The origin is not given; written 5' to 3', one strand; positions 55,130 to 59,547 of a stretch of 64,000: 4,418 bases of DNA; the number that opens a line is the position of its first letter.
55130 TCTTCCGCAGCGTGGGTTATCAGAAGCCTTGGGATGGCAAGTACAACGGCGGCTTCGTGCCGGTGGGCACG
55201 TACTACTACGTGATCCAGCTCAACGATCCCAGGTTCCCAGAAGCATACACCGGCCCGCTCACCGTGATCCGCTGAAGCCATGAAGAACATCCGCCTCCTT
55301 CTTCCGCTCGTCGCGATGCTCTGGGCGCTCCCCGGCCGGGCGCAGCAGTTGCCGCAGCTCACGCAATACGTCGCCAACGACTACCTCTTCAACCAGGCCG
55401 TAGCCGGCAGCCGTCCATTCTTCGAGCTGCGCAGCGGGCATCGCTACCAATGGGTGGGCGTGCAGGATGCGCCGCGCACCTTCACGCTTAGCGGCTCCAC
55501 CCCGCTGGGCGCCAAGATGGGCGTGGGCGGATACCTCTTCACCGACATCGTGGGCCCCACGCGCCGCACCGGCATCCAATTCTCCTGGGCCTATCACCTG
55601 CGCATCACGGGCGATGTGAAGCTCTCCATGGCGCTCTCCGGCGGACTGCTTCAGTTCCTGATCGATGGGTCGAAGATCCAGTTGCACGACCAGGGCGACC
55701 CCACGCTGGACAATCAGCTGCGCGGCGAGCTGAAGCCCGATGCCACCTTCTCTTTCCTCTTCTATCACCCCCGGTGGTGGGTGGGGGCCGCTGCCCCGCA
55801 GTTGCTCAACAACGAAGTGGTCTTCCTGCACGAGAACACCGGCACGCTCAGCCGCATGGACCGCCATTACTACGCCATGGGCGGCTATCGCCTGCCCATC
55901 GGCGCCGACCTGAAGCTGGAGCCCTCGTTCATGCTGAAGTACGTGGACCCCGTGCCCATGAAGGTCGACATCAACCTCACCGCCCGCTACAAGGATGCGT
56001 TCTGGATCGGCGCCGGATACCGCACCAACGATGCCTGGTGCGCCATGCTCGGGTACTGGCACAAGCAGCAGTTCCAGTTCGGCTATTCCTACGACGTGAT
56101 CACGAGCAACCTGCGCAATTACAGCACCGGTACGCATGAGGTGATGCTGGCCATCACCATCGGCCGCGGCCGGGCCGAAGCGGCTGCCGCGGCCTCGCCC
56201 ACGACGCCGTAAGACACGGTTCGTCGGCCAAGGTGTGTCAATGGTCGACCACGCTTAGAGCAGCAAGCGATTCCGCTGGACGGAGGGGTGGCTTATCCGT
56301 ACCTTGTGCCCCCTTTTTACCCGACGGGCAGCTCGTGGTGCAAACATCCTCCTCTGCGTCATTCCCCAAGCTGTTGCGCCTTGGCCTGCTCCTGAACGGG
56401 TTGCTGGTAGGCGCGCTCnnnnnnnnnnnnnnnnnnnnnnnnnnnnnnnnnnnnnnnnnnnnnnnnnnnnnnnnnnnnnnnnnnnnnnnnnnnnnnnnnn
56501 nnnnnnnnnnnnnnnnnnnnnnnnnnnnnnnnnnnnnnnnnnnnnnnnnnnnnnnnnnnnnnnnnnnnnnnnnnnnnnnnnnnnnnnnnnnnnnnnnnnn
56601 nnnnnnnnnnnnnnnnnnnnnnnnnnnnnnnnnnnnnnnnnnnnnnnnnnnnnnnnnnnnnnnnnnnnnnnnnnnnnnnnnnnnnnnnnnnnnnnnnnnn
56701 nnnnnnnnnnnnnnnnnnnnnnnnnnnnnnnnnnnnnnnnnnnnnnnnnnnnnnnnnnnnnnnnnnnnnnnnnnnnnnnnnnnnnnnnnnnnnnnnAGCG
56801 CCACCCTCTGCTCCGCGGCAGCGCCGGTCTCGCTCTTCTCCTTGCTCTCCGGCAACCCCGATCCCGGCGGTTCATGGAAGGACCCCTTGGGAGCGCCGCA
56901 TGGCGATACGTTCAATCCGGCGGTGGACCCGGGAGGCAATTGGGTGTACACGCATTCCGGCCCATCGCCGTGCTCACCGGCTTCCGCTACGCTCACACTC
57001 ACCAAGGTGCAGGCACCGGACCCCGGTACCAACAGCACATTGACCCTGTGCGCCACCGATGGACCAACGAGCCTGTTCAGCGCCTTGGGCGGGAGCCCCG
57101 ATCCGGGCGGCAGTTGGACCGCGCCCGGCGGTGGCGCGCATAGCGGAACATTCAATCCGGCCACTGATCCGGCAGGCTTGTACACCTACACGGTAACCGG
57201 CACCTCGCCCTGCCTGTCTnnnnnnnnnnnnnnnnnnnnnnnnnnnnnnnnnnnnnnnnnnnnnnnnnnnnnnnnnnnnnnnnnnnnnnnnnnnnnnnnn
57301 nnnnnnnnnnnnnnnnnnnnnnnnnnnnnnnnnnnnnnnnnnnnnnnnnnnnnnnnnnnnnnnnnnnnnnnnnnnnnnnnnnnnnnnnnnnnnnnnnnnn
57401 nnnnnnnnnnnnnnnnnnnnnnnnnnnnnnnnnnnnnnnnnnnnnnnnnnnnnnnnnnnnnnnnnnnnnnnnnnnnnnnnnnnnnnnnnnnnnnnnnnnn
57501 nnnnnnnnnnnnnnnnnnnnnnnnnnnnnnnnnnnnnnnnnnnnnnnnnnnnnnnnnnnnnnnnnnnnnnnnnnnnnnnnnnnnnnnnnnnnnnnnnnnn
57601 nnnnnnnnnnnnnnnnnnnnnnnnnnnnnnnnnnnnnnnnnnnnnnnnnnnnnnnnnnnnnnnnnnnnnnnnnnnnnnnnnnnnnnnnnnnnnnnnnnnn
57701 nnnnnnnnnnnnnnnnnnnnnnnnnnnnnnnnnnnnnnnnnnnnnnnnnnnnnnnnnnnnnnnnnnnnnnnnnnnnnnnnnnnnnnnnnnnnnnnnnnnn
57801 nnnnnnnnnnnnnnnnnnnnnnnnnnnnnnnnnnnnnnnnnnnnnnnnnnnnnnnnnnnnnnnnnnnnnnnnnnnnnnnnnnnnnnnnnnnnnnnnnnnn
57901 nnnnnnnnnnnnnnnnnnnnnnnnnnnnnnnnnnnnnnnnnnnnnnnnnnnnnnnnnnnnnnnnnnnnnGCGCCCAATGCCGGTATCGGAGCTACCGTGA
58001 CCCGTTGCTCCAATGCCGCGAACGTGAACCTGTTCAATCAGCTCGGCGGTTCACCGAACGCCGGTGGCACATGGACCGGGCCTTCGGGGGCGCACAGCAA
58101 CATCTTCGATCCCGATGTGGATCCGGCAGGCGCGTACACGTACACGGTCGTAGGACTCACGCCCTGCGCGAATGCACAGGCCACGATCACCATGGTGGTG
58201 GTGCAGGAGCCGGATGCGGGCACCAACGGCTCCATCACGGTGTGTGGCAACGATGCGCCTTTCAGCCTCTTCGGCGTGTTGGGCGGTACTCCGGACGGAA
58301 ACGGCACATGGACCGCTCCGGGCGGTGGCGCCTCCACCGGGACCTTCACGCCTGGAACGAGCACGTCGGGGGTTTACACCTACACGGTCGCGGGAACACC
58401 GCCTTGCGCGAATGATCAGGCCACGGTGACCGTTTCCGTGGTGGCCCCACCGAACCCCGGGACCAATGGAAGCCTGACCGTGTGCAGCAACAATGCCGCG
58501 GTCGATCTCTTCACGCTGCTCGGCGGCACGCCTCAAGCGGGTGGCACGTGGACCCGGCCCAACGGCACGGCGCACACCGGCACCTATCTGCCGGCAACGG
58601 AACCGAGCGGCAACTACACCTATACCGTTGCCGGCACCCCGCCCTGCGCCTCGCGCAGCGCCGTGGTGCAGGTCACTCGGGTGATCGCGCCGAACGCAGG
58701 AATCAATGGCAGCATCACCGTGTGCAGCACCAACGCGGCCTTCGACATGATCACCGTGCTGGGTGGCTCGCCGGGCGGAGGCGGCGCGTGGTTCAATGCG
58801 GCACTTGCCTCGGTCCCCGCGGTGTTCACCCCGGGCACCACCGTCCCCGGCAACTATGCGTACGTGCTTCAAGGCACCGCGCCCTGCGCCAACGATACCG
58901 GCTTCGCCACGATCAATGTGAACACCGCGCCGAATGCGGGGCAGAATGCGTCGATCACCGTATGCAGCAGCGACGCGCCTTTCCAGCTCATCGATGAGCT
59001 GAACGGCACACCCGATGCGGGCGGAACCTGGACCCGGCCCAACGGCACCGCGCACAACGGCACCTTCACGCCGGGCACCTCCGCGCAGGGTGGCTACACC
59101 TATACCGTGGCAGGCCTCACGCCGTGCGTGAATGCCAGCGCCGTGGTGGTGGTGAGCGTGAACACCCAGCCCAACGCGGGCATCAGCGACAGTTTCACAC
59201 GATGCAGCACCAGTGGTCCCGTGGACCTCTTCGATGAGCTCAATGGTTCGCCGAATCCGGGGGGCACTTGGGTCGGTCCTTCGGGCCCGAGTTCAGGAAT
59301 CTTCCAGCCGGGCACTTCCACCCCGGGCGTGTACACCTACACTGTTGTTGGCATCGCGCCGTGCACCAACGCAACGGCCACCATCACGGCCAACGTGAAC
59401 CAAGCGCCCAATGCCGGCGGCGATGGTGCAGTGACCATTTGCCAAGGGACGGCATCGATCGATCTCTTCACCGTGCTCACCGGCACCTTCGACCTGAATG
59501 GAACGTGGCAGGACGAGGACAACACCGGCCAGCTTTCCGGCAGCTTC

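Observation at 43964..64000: Compact T9SS type-B adhesin locus: CTD-B protein, SprF-like, 3123-aa SprB-like, SprF-like, second giant cargo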

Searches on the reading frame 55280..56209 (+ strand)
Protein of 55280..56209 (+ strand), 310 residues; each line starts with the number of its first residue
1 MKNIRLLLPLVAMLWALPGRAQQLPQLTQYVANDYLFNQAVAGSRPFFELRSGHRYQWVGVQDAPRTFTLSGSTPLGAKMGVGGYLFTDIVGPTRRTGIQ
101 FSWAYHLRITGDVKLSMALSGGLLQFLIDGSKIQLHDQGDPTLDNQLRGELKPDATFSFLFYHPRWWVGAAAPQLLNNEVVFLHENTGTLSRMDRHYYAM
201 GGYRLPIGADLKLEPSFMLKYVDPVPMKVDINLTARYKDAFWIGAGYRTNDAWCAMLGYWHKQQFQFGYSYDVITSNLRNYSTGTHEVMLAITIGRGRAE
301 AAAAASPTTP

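Call 9: search_protein_families(library=pfam, proteins=[window:55280-56209:+], max_evalue=0.01)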
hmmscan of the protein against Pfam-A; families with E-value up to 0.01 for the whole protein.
window:55280-56209:+ (310 aa): 1 family
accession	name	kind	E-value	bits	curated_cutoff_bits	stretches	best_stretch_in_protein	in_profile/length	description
PF11751.14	PorP_SprF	-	2e-74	251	22.3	1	20-291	2-272/273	Type IX secretion system membrane protein PorP/SprF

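Call 10: search_protein_families(library=ncbifam, proteins=[window:55280-56209:+], max_evalue=0.01)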
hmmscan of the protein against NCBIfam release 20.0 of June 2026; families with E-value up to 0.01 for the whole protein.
window:55280-56209:+ (310 aa): 1 family
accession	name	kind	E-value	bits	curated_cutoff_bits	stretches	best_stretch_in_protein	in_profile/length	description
TIGR03519.1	T9SS_PorP_fam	subfamily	1.5e-72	244.5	90.55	1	1-293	1-291/292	PorP/SprF family type IX secretion system membrane protein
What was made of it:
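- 55280..56212 (+): SprF-2. A PorP/SprF-family carrier 4 nt after the cargo 2 stop. Its tail is variable, Pro/Ala-rich and has no Cys. PF11751 2e-74 and TIGR03519 244.5 bits (calls 9, 10).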

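Call 14: find_encoding_contigs(protein=window:55280-56209:+, flank=10000, max_places=6)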
Protein window:55280-56209:+ (310 aa): 4 contigs read that carry it; 4 places shown.
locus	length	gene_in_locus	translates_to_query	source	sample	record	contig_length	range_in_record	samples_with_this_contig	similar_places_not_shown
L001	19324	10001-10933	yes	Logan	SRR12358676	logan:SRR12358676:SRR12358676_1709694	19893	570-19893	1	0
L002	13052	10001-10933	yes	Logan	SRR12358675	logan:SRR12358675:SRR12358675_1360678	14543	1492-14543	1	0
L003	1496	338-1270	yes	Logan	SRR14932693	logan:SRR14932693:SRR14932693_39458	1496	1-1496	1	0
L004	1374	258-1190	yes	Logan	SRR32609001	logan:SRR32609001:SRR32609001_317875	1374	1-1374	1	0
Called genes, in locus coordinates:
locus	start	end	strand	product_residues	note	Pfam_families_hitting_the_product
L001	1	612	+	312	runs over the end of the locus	PF11751:PorP_SprF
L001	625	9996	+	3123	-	PF13573:SprB (weak), PF06832:BiPBP_C (faint), PF13573:SprB, PF22352:K319L-like_PKD (weak), PF13585:CHU_C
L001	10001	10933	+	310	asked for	PF11751:PorP_SprF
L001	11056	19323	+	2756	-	?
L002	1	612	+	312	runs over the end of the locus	PF11751:PorP_SprF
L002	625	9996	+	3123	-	PF13573:SprB (weak), PF06832:BiPBP_C (faint), PF13573:SprB, PF22352:K319L-like_PKD (weak), PF13585:CHU_C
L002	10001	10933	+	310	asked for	PF11751:PorP_SprF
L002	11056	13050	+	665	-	?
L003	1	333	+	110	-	?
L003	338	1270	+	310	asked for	PF11751:PorP_SprF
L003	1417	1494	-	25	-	?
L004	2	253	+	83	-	?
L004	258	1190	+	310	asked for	PF11751:PorP_SprF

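Call 19: find_related_loci(query=window:55280-56209:+, collection=genome_contigs, flank=10000)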
Query window:55280-56209:+ (310 aa) in genome_contigs; peptide patterns used: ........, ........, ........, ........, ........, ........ (x = any residue, [..] = any of these).
61 stretches matched a pattern; 24 encode a relative of the query (tblastn E <= 1e-3); 24 distinct loci.
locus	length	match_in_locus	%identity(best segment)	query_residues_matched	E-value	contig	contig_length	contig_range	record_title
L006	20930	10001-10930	86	1-310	0e+0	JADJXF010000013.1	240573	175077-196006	MAG: Flavobacteriales bacterium isolate Kalu_18-Q3-R12-55_MAXAC.064 tig00003575-10-2400450, whole genome shotgun sequenc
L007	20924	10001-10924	77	1-310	2e-168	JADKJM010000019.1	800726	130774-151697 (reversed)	MAG: Flavobacteriales bacterium isolate Vibo_18-Q3-R45-57_BATAC.153 tig00724260-10-8015850, whole genome shotgun sequenc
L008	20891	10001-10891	81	1-296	3e-168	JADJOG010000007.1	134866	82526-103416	MAG: Flavobacteriales bacterium isolate Fred_18-Q3-R57-64_BAT3C.352 tig00018322-10-1349000, whole genome shotgun sequenc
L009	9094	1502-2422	79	1-307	1e-166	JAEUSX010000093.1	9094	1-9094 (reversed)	MAG: Flavobacteriales bacterium isolate new MAG-314 k141_1096700, whole genome shotgun sequence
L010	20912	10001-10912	77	1-308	3e-166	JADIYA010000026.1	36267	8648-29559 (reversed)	MAG: Flavobacteriales bacterium isolate AalE_18-Q3-R2-46_BAT3C.189 tig00044082-10-361950, whole genome shotgun sequence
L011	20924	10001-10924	75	1-310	1e-164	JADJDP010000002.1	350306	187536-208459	MAG: Flavobacteriales bacterium isolate Aved_18-Q3-R54-62_MAXAC.228_sub tig00010681-10-3508160, whole genome shotgun seq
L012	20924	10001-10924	76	1-310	2e-164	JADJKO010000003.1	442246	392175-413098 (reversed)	MAG: Flavobacteriales bacterium isolate EsbE_18-Q3-R3-47_BATAC.451 tig00001643-10-4426550, whole genome shotgun sequence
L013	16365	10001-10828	83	21-296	2e-161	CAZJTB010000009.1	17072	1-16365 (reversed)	MAG TPA_asm: uncultured Chryseobacterium sp. isolate binchicken_co209_19 genome assembly, contig: NODE_2982_length_17072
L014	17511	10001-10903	78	1-300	1e-155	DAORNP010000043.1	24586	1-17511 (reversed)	MAG TPA_asm: Flavobacteriales bacterium isolate AMR_MDS_5444 NODE_1561_length_24586_cov_2.749623, whole genome shotgun s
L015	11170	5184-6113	73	1-307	2e-155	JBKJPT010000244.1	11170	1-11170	MAG: Flavobacteriales bacterium isolate ant_bin.469 k117_6473715, whole genome shotgun sequence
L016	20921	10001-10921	71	1-307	6e-143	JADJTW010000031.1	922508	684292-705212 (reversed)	MAG: Flavobacteriales bacterium isolate Hirt_18-Q3-R61-65_BATAC.102 tig01347803-10-9234390, whole genome shotgun sequenc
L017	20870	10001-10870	71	19-308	2e-137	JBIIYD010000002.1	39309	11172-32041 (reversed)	MAG: Flavobacteriales bacterium isolate ME2005-08-16_3300042507_group2_bin87 Rohwer_bin942_scaffold_365_c1, whole genome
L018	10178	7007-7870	71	21-307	6e-135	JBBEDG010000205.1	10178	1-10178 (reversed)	MAG: Flavobacteriales bacterium isolate LejiaF_58_12 Lejia_F_9092_length_10178_cov_6, whole genome shotgun sequence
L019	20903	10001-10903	67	5-306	9e-133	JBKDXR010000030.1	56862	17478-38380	MAG: Flavobacteriales bacterium isolate samp_4376_concoct_992 samp_4376_273296, whole genome shotgun sequence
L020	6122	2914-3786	67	5-296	1e-132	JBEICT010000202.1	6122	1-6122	MAG: Flavobacteriales bacterium isolate Sample-101-S75-bin-153 Sample_101_S75-bin_153-k141_2410533, whole genome shotgun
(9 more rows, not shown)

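Call 26: search_solved_structures(query=window:55280-56209:+, max_evalue=0.01)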
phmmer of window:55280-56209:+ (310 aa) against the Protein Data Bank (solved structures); distinct sequences matched with E-value up to 0.01: 0.
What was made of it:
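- Tried and rejected: A PDB sequence search with SprF-2 found nothing at E<=0.01 (call 26).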

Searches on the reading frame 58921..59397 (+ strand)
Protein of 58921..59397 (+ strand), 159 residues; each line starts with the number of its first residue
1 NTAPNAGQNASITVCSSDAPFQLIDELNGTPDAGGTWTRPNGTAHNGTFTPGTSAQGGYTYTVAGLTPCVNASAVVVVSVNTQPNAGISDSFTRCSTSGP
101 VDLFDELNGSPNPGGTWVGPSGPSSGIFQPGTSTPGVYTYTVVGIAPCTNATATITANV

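Call 33: predict_structure(alignment_id=A1)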
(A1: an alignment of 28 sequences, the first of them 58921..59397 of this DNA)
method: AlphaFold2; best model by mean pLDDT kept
length: 159 residues; sequences in the alignment: 28
mean_pLDDT: 97.8   pTM: 0.82
mean pLDDT of the five models: 97.8, 97.4, 97.4, 97.3, 96.8
residues with pLDDT >= 90: 158; 70-90: 1; 50-70: 0; < 50: 0
segments of 3 or more residues with pLDDT < 50: none
pLDDT, mean of each block of 10 residues (from residue 1): 97 98 97 98 98 98 97 98 98 98 97 98 98 98 98 98
secondary structure, 60 per line:
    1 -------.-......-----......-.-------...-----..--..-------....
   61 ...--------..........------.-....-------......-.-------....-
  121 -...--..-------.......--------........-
elements in order: E10-15 H23-26 E36-38 E57-63 E72-81 E90-93 H103-106 E116-119 E122-124 E136-142 E151-158
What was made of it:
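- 56767..63999 (+): Thirty of the 31 tandem repeats of about 80 aa in cargo 3 (the last is cut). Each has two invariant Cys, G..W and Y.Y motifs. AF2 two-repeat model has pLDDT 97.8 (call 33).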

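Call 40: fold_search(model_id=the predicted structure, library=pdb)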
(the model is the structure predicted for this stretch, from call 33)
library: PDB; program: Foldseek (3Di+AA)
matches with E <= 10: 808; with E <= 0.001: 23
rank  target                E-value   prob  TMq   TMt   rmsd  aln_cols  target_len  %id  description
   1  9fly_A                8.3e-06  1.00  0.40  0.11   8.5       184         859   22  CryoEM structure of the base (4151-5009) in the grappling hook protein A (GhpA) in the bacterium Aureispira sp. CCB-QB (released 2024-10-16)
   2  9flp_A                1.1e-05  1.00  0.38  0.11   7.7       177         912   21  CryoEM structure of the neck (1403-2314) in the grappling hook protein A (GhpA) in the bacterium Aureispira sp. CCB-QB (released 2024-10-16)
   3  9flv_A                1.6e-05  1.00  0.43  0.20   8.1       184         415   20  CryoEM structure of the fragment-5 (2393-2807) in the grappling hook protein A (GhpA) in the bacterium Aureispira sp.  (released 2024-10-16)
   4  6u6t_B                4.8e-05  1.00  0.46  0.30   7.4       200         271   14  Neuronal growth regulator 1 (NEGR1) (released 2020-08-12)
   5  1epf_A                8.5e-05  1.00  0.47  0.41   6.8       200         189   16  CRYSTAL STRUCTURE OF THE TWO N-TERMINAL IMMUNOGLOBULIN DOMAINS OF THE NEURAL CELL ADHESION MOLECULE (NCAM) (released 2000-10-09)
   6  1epf_C                8.5e-05  1.00  0.46  0.40   7.2       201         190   15  CRYSTAL STRUCTURE OF THE TWO N-TERMINAL IMMUNOGLOBULIN DOMAINS OF THE NEURAL CELL ADHESION MOLECULE (NCAM) (released 2000-10-09)
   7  9fls_A                8.5e-05  1.00  0.40  0.22   9.6       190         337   20  CryoEM structure of the fragment-3 (2061-2397) in the grappling hook protein A (GhpA) in the bacterium Aureispira sp.  (released 2024-10-16)
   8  9flx_A                1.0e-04  1.00  0.43  0.24   7.4       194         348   21  CryoEM structure of the fragment-4 (4074-4421) in the grappling hook protein A (GhpA) in the bacterium Aureispira sp.  (released 2024-10-16)
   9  9flu_A                1.7e-04  1.00  0.42  0.24   9.4       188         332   18  CryoEM structure of the fragment-1 (3402-3733) in the grappling hook protein A (GhpA) in the bacterium Aureispira sp.  (released 2024-10-16)
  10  1epf_B                1.9e-04  1.00  0.45  0.40   7.4       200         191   16  CRYSTAL STRUCTURE OF THE TWO N-TERMINAL IMMUNOGLOBULIN DOMAINS OF THE NEURAL CELL ADHESION MOLECULE (NCAM) (released 2000-10-09)
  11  5k6u_A                2.2e-04  1.00  0.38  0.21   8.6       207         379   16  Sidekick-1 immunoglobulin domains 1-4, crystal form 1 (released 2016-09-28)
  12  2rik                  2.5e-04  1.00  0.47  0.30   6.9       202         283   14  I-band fragment I67-I69 from titin (released 2008-01-22)
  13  2rjm                  3.0e-04  1.00  0.49  0.31   7.4       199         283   11  3Ig structure of titin domains I67-I69 E-to-A mutated variant (released 2008-01-22)
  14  5k70_A                3.3e-04  1.00  0.31  0.15  17.7       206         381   12  Sidekick-2 immunoglobulin domains 1-4 H18R/N22S mutant (released 2016-09-28)
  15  5i99                  4.7e-04  1.00  0.44  0.23   6.8       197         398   12  Crystal structure of mouse CNTN3 Ig5-Fn2 domains (released 2016-08-31)
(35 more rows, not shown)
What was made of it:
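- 56767..63999 (+): Best Foldseek matches are Ig-like domains of Aureispira GhpA and of animal Ig-superfamily adhesion proteins (call 40).
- Closest known: Aureispira grappling-hook protein GhpA. Same: Its Ig-like domains are the best structural matches to the cargo 3 repeats (E 8e-6 to 1e-4, call 40).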
